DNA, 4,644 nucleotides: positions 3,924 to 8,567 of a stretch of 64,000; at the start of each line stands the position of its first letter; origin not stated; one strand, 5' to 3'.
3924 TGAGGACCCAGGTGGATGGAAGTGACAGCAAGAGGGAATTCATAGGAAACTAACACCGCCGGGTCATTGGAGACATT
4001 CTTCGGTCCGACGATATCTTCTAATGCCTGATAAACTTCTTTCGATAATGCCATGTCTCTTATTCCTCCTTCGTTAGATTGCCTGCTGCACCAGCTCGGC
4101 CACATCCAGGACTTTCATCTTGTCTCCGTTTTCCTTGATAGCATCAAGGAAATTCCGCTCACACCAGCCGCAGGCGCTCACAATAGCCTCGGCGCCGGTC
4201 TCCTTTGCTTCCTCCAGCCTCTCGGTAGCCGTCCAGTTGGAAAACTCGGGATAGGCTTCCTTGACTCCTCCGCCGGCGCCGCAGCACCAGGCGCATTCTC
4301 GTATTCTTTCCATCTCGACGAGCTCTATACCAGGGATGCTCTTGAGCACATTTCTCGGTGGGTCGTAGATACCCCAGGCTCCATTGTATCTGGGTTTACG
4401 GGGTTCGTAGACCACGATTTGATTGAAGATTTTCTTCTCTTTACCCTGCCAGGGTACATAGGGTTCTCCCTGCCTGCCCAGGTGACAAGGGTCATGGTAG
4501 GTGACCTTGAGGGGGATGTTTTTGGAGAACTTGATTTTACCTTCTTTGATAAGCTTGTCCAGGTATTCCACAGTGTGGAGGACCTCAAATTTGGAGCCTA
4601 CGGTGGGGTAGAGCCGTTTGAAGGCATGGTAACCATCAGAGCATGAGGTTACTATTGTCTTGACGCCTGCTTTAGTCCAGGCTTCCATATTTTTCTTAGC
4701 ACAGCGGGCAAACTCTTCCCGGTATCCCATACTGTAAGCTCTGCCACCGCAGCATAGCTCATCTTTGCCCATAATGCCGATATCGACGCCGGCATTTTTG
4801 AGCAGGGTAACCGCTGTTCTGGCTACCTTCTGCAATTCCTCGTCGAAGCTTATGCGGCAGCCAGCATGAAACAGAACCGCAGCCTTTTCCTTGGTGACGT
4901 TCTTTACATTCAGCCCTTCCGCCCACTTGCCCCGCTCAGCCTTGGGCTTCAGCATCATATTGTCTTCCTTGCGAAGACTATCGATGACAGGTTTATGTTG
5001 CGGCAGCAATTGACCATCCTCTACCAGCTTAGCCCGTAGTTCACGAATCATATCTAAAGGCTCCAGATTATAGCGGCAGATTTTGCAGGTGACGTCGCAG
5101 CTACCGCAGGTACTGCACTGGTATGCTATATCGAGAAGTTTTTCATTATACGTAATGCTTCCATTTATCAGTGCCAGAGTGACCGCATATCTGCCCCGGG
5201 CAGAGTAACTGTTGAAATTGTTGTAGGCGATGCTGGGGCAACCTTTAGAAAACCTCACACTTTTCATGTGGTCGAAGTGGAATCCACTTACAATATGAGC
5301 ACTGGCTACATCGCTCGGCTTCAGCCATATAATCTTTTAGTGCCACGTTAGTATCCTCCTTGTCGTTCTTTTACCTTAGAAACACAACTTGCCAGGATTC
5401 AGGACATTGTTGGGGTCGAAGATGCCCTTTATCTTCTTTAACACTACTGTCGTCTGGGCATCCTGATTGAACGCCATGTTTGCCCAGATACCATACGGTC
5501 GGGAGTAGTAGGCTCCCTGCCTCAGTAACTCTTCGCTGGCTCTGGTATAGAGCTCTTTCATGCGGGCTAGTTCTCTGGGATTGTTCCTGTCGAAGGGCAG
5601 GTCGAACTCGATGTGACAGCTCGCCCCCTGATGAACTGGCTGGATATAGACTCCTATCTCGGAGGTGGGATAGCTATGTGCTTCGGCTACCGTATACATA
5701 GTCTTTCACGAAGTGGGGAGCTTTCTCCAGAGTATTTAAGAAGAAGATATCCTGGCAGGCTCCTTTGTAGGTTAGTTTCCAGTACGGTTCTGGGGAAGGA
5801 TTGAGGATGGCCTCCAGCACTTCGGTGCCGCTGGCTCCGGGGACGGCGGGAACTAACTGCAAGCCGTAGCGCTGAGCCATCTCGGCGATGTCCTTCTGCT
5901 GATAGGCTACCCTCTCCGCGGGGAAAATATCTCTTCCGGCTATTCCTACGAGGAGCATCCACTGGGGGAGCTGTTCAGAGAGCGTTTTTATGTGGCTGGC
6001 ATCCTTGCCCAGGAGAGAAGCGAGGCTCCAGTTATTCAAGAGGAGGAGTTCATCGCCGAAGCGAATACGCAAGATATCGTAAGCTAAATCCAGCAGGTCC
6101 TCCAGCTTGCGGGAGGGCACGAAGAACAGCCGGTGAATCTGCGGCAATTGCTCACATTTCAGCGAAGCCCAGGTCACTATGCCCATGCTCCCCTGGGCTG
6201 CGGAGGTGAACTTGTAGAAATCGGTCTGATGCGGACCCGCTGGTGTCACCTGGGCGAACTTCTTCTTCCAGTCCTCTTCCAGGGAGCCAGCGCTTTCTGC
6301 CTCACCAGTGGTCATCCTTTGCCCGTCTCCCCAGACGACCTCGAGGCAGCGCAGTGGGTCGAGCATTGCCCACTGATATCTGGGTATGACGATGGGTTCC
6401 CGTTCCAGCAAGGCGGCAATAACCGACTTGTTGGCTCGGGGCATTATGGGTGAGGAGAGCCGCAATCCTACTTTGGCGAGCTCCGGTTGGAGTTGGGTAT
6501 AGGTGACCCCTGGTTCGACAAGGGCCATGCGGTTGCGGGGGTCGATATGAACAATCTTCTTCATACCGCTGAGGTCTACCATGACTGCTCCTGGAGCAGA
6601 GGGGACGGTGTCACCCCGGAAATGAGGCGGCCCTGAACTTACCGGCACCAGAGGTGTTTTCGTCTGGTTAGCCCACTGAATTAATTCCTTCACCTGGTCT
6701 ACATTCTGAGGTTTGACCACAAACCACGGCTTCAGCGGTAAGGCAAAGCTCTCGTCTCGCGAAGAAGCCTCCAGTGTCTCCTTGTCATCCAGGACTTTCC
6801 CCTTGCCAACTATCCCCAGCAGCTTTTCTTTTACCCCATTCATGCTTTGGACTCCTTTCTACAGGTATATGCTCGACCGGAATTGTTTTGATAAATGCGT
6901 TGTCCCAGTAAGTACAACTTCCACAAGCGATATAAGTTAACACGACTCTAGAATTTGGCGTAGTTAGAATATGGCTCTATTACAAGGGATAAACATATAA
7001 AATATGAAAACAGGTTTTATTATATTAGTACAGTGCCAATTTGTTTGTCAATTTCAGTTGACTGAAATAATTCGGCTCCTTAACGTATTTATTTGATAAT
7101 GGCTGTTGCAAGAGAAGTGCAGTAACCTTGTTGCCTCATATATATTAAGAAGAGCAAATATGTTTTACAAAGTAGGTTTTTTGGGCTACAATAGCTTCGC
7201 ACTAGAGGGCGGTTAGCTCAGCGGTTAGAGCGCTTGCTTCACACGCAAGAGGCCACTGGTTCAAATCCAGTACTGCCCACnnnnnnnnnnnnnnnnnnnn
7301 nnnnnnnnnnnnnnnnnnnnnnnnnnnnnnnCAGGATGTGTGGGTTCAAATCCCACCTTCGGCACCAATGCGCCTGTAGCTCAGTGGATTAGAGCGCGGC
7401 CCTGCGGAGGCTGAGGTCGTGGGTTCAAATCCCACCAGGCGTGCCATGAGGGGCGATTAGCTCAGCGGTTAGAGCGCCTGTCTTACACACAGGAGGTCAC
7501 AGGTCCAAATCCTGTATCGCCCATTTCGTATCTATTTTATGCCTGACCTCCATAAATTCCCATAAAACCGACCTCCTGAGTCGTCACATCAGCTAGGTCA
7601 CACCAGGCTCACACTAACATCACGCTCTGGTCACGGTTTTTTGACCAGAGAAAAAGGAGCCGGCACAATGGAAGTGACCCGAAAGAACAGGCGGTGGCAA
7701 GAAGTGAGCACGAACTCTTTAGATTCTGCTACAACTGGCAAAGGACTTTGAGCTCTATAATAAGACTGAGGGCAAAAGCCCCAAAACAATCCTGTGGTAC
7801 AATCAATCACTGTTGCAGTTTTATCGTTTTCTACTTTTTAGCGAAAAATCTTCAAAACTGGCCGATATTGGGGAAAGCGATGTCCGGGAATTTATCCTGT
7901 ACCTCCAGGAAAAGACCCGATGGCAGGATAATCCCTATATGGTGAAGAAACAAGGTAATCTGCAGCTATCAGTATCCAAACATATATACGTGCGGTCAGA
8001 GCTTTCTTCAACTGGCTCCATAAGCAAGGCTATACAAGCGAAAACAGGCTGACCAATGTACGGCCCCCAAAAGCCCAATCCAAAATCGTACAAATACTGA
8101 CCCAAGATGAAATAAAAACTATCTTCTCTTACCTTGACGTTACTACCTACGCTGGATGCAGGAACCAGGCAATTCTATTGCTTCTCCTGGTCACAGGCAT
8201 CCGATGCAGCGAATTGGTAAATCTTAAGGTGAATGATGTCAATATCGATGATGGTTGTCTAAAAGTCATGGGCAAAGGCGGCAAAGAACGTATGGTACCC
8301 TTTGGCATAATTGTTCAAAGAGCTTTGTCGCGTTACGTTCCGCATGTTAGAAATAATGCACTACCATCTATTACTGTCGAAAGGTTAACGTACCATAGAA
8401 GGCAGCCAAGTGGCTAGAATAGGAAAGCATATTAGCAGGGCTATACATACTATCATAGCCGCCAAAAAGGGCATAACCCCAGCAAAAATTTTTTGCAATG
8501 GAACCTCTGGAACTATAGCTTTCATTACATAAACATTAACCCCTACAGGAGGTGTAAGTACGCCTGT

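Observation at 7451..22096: Three direct copies of the tRNA-Val(UAC) 3' part delimit two tandem integrated segments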

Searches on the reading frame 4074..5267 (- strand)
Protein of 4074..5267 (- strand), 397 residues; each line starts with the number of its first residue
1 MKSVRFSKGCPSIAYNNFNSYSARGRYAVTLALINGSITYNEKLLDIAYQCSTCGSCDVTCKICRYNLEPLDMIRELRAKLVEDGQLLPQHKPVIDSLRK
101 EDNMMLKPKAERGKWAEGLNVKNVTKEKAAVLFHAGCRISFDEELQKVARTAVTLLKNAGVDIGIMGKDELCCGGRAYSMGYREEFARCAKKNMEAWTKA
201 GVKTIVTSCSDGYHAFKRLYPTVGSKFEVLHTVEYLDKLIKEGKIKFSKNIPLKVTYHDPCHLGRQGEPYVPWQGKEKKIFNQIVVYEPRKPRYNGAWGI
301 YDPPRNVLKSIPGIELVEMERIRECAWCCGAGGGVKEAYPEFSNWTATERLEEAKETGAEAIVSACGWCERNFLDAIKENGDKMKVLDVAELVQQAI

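Call 11: search_protein_families(library=pfam, proteins=[window:4074-5267:-], max_evalue=0.01)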
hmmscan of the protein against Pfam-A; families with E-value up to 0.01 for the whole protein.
window:4074-5267:- (397 aa): 2 families
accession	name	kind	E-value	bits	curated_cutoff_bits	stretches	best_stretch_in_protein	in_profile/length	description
PF02754.22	CCG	-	2.4e-29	101.7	20.6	2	301-372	14-83/85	Cysteine-rich domain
PF13183.11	Fer4_8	-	0.0016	19.4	27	1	9-62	14-65/68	4Fe-4S dicluster domain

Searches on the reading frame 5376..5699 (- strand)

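Call 95: search_protein_families(library=pfam, proteins=[window:5376-5699:-], max_evalue=0.01)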
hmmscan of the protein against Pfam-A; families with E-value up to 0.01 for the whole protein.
window:5376-5699:- (107 aa): 1 family
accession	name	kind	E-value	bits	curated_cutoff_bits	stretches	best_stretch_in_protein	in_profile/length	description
PF02913.24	FAD-oxidase_C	-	2.6e-06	27.8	21.2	1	36-105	175-248/248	FAD linked oxidases, C-terminal domain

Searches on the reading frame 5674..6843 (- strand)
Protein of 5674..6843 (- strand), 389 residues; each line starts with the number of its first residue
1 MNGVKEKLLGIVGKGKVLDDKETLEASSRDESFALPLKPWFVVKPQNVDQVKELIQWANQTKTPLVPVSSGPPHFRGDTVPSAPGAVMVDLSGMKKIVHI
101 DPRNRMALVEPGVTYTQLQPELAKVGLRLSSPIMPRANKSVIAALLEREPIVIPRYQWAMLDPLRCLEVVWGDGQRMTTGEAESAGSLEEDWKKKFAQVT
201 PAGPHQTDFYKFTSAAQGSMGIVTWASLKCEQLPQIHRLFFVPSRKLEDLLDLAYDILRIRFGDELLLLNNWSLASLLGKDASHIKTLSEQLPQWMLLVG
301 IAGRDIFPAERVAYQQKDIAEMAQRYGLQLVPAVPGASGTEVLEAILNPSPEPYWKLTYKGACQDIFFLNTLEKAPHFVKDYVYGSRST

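Call 11: search_protein_families(library=pfam, proteins=[window:5674-6843:-], max_evalue=0.01)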
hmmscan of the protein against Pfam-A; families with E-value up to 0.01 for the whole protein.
window:5674-6843:- (389 aa): 1 family
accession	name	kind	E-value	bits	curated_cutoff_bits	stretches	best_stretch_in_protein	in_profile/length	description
PF01565.28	FAD_binding_4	-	1.1e-17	64.4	26.4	1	41-130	3-89/139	FAD binding domain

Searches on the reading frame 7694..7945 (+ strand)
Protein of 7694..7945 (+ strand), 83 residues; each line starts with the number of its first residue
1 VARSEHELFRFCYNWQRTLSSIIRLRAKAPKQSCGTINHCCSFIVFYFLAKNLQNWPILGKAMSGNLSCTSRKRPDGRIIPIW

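Call 11: search_protein_families(library=pfam, proteins=[window:7694-7945:+], max_evalue=0.01)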
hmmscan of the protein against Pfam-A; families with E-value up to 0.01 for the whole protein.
window:7694-7945:+ (83 aa): 0 families

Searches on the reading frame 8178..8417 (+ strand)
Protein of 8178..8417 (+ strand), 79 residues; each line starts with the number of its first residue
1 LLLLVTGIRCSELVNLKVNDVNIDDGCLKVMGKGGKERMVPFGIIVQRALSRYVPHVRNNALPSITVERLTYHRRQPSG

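Call 11: search_protein_families(library=pfam, proteins=[window:8178-8417:+], max_evalue=0.01)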
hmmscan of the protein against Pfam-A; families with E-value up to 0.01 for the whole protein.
window:8178-8417:+ (79 aa): 1 family
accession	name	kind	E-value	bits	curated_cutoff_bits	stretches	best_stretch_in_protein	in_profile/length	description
PF00589.27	Phage_integrase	-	7.3e-12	45.8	27.1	1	1-56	29-85/172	Phage integrase family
